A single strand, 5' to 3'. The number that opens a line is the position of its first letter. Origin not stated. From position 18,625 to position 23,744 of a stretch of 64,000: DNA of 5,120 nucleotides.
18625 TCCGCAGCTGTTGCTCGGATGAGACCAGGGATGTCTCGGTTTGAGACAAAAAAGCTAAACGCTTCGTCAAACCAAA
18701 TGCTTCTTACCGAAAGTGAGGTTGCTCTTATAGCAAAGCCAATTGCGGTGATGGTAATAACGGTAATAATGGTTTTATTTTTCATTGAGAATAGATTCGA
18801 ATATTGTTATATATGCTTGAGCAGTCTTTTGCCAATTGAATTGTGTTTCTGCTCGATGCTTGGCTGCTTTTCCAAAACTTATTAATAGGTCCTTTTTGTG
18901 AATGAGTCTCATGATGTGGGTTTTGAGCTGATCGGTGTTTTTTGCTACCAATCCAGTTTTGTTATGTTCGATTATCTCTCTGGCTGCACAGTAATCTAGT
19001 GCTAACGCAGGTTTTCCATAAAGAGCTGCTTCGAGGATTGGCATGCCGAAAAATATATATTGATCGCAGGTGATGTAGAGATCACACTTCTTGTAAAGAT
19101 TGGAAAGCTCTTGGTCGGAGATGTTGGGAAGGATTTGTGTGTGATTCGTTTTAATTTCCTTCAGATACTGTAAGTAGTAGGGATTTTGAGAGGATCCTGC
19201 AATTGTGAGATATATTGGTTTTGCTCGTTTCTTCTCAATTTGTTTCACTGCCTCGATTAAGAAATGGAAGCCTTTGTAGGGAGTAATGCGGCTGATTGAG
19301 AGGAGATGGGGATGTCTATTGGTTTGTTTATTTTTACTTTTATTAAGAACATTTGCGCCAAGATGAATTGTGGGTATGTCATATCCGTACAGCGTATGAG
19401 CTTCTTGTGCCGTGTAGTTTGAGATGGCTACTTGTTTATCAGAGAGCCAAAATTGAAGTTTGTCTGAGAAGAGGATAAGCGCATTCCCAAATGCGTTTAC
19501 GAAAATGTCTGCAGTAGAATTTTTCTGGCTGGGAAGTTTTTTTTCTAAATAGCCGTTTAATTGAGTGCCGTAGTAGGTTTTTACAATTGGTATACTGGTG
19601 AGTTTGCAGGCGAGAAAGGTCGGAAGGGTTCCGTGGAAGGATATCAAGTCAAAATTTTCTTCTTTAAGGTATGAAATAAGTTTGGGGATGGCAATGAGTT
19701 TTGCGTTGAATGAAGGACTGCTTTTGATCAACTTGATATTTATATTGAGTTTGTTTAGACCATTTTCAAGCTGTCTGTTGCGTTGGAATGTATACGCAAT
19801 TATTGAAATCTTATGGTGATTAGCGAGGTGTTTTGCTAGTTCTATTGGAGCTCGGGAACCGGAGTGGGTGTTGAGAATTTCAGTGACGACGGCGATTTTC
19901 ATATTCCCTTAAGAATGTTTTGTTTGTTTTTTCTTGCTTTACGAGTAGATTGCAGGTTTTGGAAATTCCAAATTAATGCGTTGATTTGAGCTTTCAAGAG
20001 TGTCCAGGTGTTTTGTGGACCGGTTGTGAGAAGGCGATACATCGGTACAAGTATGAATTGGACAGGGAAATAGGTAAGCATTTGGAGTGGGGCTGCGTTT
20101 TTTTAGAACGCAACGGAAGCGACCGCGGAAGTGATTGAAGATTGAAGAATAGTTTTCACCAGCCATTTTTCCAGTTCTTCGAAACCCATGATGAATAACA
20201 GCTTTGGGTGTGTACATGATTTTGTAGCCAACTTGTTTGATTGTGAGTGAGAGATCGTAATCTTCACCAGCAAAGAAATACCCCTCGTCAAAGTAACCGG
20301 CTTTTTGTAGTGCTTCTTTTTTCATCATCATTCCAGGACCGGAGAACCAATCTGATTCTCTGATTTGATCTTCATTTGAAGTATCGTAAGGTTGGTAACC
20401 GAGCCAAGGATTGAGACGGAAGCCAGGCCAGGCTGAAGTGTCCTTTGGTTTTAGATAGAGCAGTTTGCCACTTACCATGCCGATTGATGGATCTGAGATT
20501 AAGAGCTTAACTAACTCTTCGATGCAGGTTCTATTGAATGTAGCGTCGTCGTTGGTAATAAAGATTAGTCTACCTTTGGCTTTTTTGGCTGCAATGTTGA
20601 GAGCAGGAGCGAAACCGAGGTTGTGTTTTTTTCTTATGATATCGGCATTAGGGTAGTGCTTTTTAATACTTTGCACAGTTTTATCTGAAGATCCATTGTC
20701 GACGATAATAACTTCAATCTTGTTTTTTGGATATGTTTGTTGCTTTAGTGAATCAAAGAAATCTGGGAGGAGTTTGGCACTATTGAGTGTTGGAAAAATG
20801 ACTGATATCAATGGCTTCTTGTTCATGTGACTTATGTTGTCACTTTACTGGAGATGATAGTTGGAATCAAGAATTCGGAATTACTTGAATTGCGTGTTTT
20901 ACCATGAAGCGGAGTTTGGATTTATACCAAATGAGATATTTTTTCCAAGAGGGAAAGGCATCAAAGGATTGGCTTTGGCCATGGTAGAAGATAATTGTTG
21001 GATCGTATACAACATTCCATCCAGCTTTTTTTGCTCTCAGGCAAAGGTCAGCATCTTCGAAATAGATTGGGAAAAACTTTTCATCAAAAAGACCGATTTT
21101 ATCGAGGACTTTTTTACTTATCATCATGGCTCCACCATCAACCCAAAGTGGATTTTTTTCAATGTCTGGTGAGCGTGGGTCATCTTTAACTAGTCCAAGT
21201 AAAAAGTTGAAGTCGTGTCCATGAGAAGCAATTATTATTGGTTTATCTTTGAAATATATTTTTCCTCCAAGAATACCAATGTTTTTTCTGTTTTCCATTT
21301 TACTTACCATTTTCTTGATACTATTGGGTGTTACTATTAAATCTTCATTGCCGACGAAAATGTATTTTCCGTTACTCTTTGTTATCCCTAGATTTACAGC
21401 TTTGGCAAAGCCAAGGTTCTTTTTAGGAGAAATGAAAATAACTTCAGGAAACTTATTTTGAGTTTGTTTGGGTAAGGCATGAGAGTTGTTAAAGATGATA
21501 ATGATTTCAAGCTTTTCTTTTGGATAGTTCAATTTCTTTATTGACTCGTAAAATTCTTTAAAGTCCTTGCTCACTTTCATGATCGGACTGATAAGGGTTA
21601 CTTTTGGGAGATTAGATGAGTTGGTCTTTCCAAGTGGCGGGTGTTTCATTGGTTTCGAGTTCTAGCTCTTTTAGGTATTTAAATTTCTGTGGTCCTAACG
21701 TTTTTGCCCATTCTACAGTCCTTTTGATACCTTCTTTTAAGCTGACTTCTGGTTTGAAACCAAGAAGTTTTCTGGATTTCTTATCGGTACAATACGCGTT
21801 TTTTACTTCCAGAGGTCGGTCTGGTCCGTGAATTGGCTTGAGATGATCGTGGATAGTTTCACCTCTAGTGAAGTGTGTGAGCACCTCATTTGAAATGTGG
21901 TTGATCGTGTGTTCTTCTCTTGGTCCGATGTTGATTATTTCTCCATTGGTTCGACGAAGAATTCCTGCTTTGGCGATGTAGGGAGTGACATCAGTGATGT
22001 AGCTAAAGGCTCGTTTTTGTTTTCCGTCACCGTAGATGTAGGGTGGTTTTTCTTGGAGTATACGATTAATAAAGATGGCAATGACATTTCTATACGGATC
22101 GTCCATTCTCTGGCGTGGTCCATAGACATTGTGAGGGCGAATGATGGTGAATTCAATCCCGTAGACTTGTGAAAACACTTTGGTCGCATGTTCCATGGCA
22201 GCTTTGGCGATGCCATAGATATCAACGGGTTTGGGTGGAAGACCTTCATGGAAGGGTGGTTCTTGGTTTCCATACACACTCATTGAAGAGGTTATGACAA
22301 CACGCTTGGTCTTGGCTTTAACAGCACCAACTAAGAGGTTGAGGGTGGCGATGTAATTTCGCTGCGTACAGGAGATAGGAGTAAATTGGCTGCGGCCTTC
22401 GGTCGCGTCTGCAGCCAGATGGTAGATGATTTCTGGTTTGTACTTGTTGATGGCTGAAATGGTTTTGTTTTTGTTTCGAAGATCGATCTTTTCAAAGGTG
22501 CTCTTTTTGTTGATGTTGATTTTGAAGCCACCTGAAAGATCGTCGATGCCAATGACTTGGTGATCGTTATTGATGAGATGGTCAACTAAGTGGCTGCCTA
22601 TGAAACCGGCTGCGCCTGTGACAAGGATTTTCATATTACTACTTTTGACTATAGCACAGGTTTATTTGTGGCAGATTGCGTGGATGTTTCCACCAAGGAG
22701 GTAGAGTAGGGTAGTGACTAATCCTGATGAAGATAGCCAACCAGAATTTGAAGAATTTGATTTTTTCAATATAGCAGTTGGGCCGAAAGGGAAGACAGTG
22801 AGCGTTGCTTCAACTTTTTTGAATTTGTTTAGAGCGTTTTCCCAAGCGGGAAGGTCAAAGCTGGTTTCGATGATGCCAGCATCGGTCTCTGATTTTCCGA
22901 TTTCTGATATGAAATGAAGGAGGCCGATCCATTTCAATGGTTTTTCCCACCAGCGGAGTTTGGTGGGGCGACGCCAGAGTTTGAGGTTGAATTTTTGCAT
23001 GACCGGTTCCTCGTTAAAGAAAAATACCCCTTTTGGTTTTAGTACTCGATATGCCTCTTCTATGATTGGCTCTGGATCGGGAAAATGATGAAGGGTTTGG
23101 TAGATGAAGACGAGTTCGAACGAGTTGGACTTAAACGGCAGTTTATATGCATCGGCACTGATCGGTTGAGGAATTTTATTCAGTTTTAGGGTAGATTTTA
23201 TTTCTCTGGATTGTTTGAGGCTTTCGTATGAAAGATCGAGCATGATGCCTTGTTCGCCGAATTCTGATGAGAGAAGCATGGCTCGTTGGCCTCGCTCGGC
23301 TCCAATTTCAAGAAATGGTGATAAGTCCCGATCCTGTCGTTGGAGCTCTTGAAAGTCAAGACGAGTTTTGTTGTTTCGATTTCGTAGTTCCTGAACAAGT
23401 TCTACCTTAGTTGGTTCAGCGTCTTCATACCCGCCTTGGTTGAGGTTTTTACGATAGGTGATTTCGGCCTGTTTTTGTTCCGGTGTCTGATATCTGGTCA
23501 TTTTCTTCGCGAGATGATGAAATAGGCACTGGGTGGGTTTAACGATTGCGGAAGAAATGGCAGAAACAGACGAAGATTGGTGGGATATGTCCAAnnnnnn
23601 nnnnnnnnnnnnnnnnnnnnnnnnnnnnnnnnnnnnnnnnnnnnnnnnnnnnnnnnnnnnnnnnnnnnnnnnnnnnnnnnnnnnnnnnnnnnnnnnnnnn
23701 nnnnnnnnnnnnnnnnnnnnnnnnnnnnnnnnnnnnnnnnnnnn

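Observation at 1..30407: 30-kb AT-rich glycosylation island with heavy methyltransferase content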

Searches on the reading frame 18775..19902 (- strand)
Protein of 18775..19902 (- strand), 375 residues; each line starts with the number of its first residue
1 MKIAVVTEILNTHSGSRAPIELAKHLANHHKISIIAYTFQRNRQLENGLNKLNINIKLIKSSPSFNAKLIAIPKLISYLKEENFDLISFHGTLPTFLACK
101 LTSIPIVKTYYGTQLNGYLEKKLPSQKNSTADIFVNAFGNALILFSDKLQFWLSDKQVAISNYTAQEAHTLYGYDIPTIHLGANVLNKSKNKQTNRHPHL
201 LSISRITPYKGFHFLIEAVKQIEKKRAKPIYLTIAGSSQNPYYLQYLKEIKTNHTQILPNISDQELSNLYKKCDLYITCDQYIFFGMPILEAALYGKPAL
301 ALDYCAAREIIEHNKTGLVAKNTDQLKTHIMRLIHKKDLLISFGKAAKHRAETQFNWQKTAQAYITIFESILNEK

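Call 6: search_protein_families(library=pfam, proteins=[window:18775-19902:-], max_evalue=0.01)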
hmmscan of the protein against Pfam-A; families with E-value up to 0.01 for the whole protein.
window:18775-19902:- (375 aa): 5 families
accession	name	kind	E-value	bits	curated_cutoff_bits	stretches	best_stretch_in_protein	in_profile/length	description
PF00534.26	Glycos_transf_1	-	1.5e-30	106.4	26.4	1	190-349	8-171/172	Glycosyl transferases group 1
PF13692.12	Glyco_trans_1_4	-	4.2e-20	72.9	27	1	198-335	2-141/142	Glycosyl transferases group 1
PF13439.12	Glyco_transf_4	-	4.9e-12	46.6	28.5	1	20-182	9-165/170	Glycosyltransferase Family 4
PF13524.12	Glyco_trans_1_2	-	8.6e-07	29.4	25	1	218-364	8-142/144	Glycosyl transferase-like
PF13477.12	Glyco_trans_4_2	-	0.00015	22.4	23.4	1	20-121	14-115/139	Glycosyl transferase 4-like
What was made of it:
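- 18775..19902 (-): GT4 glycosyltransferase. Glycos_transf_1, E 1.5e-30 (call 6).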

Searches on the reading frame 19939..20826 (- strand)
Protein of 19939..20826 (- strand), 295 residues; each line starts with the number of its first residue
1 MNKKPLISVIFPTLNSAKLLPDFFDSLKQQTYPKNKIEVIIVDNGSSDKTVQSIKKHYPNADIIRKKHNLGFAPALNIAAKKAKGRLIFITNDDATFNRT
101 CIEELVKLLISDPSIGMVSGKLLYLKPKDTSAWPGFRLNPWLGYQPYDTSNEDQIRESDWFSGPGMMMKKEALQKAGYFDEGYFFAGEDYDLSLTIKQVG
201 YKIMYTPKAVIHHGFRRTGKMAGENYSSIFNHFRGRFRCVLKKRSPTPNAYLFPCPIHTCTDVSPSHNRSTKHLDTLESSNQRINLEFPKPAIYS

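Call 6: search_protein_families(library=pfam, proteins=[window:19939-20826:-], max_evalue=0.01)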
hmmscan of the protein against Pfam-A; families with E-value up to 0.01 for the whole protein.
window:19939-20826:- (295 aa): 6 families
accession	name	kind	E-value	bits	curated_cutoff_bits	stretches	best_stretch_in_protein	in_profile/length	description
PF00535.33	Glycos_transf_2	-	2e-27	96.6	23.3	1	8-173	1-164/168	Glycosyl transferase family 2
PF13641.12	Glyco_tranf_2_3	-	5.1e-16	59.8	27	1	7-218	3-216/230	Glycosyltransferase like family 2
PF13632.12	Glyco_trans_2_3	-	2.5e-08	34.4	27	1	88-218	2-128/198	Glycosyl transferase family group 2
PF10111.15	Glyco_tranf_2_2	-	4.7e-07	30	27.3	1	27-109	20-106/276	Glycosyltransferase like family 2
PF13506.12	Glyco_transf_21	-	3.5e-06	27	21.7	1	76-214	19-155/174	Glycosyl transferase family 21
PF03452.20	Anp1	-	0.0031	17.5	28.8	1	7-60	23-78/263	Anp1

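Call 73: search_protein_families(library=ncbifam, proteins=[window:19939-20826:-], max_evalue=0.000001)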
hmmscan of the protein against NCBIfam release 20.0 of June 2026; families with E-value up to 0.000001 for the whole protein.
window:19939-20826:- (295 aa): 14 families
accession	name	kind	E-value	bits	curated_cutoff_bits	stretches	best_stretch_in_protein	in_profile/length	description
NF041875.1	EPS_EpsD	equivalog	2.4e-22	79.8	370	1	7-217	1-210/325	exopolysaccharide biosynthesis glycosyltransferase EpsD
TIGR03937.1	PgaC_IcaA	equivalog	7.7e-22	77.8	422.3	1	2-120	42-161/407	poly-beta-1,6-N-acetyl-D-glucosamine synthase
TIGR03965.1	mycofact_glyco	equivalog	4.5e-21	75.2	280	1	4-217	73-284/467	mycofactocin biosynthesis glycosyltransferase MftF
TIGR04283.1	glyco_like_mftF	equivalog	4.6e-16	59.1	182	1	7-212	1-184/221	TIGR04283 family arsenosugar biosynthesis glycosyltransferase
NF038302.1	EPS_HpsE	equivalog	1.6e-15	56.9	300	1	7-122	3-124/307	hormogonium polysaccharide biosynthesis glycosyltransferase HpsE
TIGR03111.1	glyc2_xrt_Gpos1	hypoth_equivalog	5e-15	55.2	363.95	1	3-123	47-170/439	TIGR03111 family XrtG-associated glycosyltransferase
NF038299.1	EPS_HpsN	equivalog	5.1e-14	52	425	1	5-219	1-226/317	hormogonium polysaccharide biosynthesis glycosyltransferase HpsN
TIGR01556.1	rhamnosyltran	subfamily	1.3e-13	50.8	200.55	1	32-232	17-220/281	rhamnosyltransferase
NF007482.0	PRK10073.1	equivalog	2e-13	50.1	423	1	1-110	2-111/334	glycosyltransferase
NF047683.1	TeichurnBiosyTuaG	equivalog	2.3e-13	50.4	400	1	2-104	3-106/252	teichuronic acid biosynthesis protein TuaG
TIGR04242.1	nodulat_NodC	equivalog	2.1e-10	40.1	550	1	2-211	45-262/395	chitooligosaccharide synthase NodC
NF053739.1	GlytfEpsEBac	equivalog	5.7e-10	38.6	450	1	5-202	1-191/265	glycosyltransferase EpsE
TIGR04440.1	glyco_TIGR04440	domain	8.4e-08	32.2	70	1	8-133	3-130/215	TIGR00180 family glycosyltransferase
NF041394.1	GtaseAglG_Halo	equivalog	2.8e-07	30.1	440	1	20-122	18-119/304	glucosyl-dolichyl phosphate glucuronosyltransferase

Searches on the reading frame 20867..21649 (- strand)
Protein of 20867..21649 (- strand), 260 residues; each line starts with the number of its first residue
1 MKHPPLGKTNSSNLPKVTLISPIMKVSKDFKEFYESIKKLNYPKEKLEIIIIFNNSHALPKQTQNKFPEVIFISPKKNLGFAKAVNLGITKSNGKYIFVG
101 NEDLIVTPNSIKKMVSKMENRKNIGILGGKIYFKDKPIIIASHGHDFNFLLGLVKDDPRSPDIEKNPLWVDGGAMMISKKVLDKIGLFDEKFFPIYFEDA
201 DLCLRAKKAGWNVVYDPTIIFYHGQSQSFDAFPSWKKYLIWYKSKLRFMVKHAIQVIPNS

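Call 6: search_protein_families(library=pfam, proteins=[window:20867-21649:-], max_evalue=0.01)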
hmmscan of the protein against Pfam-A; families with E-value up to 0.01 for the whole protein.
window:20867-21649:- (260 aa): 7 families
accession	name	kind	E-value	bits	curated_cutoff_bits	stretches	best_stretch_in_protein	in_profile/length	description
PF00535.33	Glycos_transf_2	-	5.4e-16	59.4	23.3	1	22-152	5-134/168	Glycosyl transferase family 2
PF13641.12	Glyco_tranf_2_3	-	2.8e-09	37.8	27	1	36-231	22-219/230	Glycosyltransferase like family 2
PF13632.12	Glyco_trans_2_3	-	7.8e-09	36.1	27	1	101-232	6-132/198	Glycosyl transferase family group 2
PF10111.15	Glyco_tranf_2_2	-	2.7e-08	34.1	27.3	1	75-246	63-242/276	Glycosyltransferase like family 2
PF13712.12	Glyco_tranf_2_5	-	5.4e-06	26.7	27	1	69-214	31-178/210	Glycosyltransferase like family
PF13506.12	Glyco_transf_21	-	0.00059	19.8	21.7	1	82-241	17-172/174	Glycosyl transferase family 21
PF03452.20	Anp1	-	0.0027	17.6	28.8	1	9-58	15-64/263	Anp1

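Call 73: search_protein_families(library=ncbifam, proteins=[window:20867-21649:-], max_evalue=0.000001)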
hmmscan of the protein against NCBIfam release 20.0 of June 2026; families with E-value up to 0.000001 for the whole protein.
window:20867-21649:- (260 aa): 7 families
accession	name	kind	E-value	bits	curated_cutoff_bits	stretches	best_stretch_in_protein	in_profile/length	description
TIGR03111.1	glyc2_xrt_Gpos1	hypoth_equivalog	5.2e-19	68.4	363.95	1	10-145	44-182/439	TIGR03111 family XrtG-associated glycosyltransferase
TIGR03937.1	PgaC_IcaA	equivalog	1.3e-16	60.6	422.3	1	8-255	38-280/407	poly-beta-1,6-N-acetyl-D-glucosamine synthase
TIGR01556.1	rhamnosyltran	subfamily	1.8e-15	56.8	200.55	1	29-223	6-200/281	rhamnosyltransferase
TIGR03965.1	mycofact_glyco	equivalog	2.3e-14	53.1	280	1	10-233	70-290/467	mycofactocin biosynthesis glycosyltransferase MftF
NF041875.1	EPS_EpsD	equivalog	4.4e-10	39.5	370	1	35-232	19-216/325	exopolysaccharide biosynthesis glycosyltransferase EpsD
NF038299.1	EPS_HpsN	equivalog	5.9e-09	35.3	425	0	16-135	2-123/317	hormogonium polysaccharide biosynthesis glycosyltransferase HpsN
NF007482.0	PRK10073.1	equivalog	1.7e-08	33.8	423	1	12-116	3-108/334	glycosyltransferase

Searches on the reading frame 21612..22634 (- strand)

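Call 6: search_protein_families(library=pfam, proteins=[window:21612-22634:-], max_evalue=0.01)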
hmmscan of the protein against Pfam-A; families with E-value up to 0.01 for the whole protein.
window:21612-22634:- (340 aa): 7 families
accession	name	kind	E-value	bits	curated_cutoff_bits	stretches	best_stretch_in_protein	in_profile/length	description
PF01370.27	Epimerase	-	3.4e-56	190.8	20.9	1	3-237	1-240/240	NAD dependent epimerase/dehydratase family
PF16363.11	GDP_Man_Dehyd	-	5.9e-50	171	27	1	4-306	1-332/332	GDP-mannose 4,6 dehydratase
PF01073.25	3Beta_HSD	-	6.8e-15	55.3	22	1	4-178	1-189/280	3-beta hydroxysteroid dehydrogenase/isomerase family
PF04321.23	RmlD_sub_bind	-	7.8e-14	51.9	27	1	1-175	1-156/287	RmlD substrate binding domain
PF02719.21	Polysacc_synt_2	-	7e-13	48.8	20.2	1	3-224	1-217/293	Polysaccharide biosynthesis protein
PF13460.12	NAD_binding_10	-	3.2e-10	40.6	27.2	1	7-169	1-145/184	NAD(P)H-binding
PF07993.18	NAD_binding_4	-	2.6e-06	27.2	20.1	0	5-27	1-23/258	Male sterility protein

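Call 21: search_protein_families(library=ncbifam, proteins=[window:21612-22634:-], max_evalue=0.01)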
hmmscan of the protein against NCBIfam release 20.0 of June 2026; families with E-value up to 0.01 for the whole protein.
window:21612-22634:- (340 aa): 38 families (the best 25 are shown)
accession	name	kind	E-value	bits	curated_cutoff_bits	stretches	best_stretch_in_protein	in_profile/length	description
TIGR01181.1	dTDP_gluc_dehyt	equivalog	1.3e-40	139.5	365.1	1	2-310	1-311/321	dTDP-glucose 4,6-dehydratase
TIGR04180.1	EDH_00030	hypoth_equivalog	3.8e-35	121.4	475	1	3-297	1-296/297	NAD-dependent 4,6-dehydratase LegB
TIGR01179.1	galE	equivalog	4.7e-33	114.4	262.3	1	2-312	1-327/332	UDP-glucose 4-epimerase GalE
TIGR02197.1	heptose_epim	equivalog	1.3e-30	106.6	274.6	1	3-311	1-314/316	ADP-glyceromanno-heptose 6-epimerase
NF011728.1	PRK15181.1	equivalog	4e-29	101.7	760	1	3-309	18-336/348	Vi polysaccharide biosynthesis UDP-N-acetylglucosaminuronic acid C-4 epimerase TviC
NF007490.0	PRK10084.1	subfamily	1e-27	97.1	649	1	1-310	1-334/361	dTDP-glucose 4,6-dehydratase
NF007582.0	PRK10217.1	equivalog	2.4e-24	86.1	698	1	2-310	3-331/355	dTDP-glucose 4,6-dehydratase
TIGR02622.1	CDP_4_6_dhtase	equivalog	1.2e-21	77.3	278.45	1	2-313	6-333/352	CDP-glucose 4,6-dehydratase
NF008872.0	PRK11908.1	equivalog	7.9e-20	71.2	294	1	1-266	2-282/349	bifunctional UDP-4-keto-pentose/UDP-xylose synthase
NF005998.1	PRK08125.1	equivalog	1.3e-19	70.1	777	1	2-308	317-647/649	bifunctional UDP-4-amino-4-deoxy-L-arabinose formyltransferase/UDP-glucuronic acid oxidase ArnA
NF047922.1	GDPFucSynFcl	equivalog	1.1e-16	61.2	500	1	2-309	4-300/308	GDP-L-fucose synthase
NF007956.0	PRK10675.1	subfamily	1.1e-15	57.6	394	1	1-151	1-160/338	UDP-glucose 4-epimerase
NF041015.1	UDPsulfquin_syn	equivalog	2.9e-15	56.1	575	2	39-307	62-360/384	UDP-sulfoquinovose synthase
TIGR03466.1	HpnA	hypoth_equivalog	1.5e-14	53.7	367.65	1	1-191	1-191/327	hopanoid-associated sugar epimerase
NF008360.0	PRK11150.1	equivalog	5.8e-14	52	452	1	3-260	2-259/310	ADP-glyceromanno-heptose 6-epimerase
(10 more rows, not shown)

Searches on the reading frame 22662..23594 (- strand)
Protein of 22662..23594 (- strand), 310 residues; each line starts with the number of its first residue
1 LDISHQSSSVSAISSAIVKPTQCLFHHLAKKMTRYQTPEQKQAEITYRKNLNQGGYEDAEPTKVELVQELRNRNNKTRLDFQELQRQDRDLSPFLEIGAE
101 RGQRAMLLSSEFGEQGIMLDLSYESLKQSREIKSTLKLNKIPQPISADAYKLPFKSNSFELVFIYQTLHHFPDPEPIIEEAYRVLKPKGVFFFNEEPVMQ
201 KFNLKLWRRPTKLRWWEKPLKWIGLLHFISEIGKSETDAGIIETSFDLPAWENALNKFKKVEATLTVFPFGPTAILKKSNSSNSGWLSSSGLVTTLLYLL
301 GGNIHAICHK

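Call 6: search_protein_families(library=pfam, proteins=[window:22662-23594:-], max_evalue=0.01)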
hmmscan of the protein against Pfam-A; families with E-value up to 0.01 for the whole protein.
window:22662-23594:- (310 aa): 7 families
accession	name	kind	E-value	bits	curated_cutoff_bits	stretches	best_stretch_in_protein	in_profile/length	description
PF08241.18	Methyltransf_11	-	7.4e-19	68.6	21.2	1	95-193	1-95/95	Methyltransferase domain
PF13649.12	Methyltransf_25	-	1.1e-13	52.1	27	1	95-189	2-97/97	Methyltransferase domain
PF13847.12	Methyltransf_31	-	5.3e-12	46.1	27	1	93-202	6-118/145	Methyltransferase domain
PF08242.18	Methyltransf_12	-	9.9e-09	36.3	30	1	95-191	1-98/98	Methyltransferase domain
PF01209.24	Ubie_methyltran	-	1.3e-07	31.6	20.1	1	89-195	46-153/233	ubiE/COQ5 methyltransferase family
PF13489.12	Methyltransf_23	-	5.1e-07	30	27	1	84-198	16-121/164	Methyltransferase domain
PF07021.18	MetW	-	0.0062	16.6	21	1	78-194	1-111/193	Methionine biosynthesis protein MetW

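Call 73: search_protein_families(library=ncbifam, proteins=[window:22662-23501:-], max_evalue=0.000001)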
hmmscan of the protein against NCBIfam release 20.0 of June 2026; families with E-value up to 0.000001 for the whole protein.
window:22662-23501:- (279 aa): 12 families
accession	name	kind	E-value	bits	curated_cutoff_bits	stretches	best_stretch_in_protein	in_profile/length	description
TIGR02072.1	BioC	equivalog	1.8e-10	41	184.95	1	58-163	33-133/244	malonyl-ACP O-methyltransferase BioC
NF045667.1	MTase_DVU1556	equivalog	1.3e-09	37.8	155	1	64-161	27-118/213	DVU_1556 family methyltransferase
NF040539.1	AST_met_ArsM_2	exception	1.9e-09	37.8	240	1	64-163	61-164/262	putative arsinothricin biosynthesis methyltransferase ArsM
NF001242.0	PRK00216.1-3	equivalog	7e-09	35.4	351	1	52-162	63-175/258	bifunctional demethylmenaquinone methyltransferase/2-methoxy-6-polyprenyl-1,4-benzoquinol methylase UbiE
TIGR01934.1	MenG_MenH_UbiE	subfamily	1.8e-08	33.9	158.35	1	64-164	44-143/223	ubiquinone/menaquinone biosynthesis methyltransferase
NF041536.1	ArsM_DUF2284_UU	exception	2.3e-08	32.8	575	1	63-172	80-190/459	arsenite methyltransferase/DUF2284 domain selenoprotein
TIGR02752.1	MenG_heptapren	equivalog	2.5e-08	33.7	419.85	1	64-160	50-147/231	demethylmenaquinone methyltransferase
NF001243.0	PRK00216.1-4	equivalog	2.7e-08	33.4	235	1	66-160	54-149/237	demethylmenaquinone methyltransferase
NF041675.1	sarc_dimgly_tmase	equivalog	3.9e-08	33.6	550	1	59-164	66-171/278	sarcosine/dimethylglycine N-methyltransferase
NF041537.1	ArsM_AhpD_UU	exception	8.3e-08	31.4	510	1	64-164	81-182/345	arsenite methyltransferase/AhpD domain selenoprotein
NF045825.1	FAmtase_mtf2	equivalog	2e-07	30.5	400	1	20-165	20-161/248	fatty-acid O-methyltransferase Mtf2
NF001244.0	PRK00216.1-5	equivalog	6.3e-07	28.9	216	1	71-161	60-152/236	bifunctional demethylmenaquinone methyltransferase/2-methoxy-6-polyprenyl-1,4-benzoquinol methylase UbiE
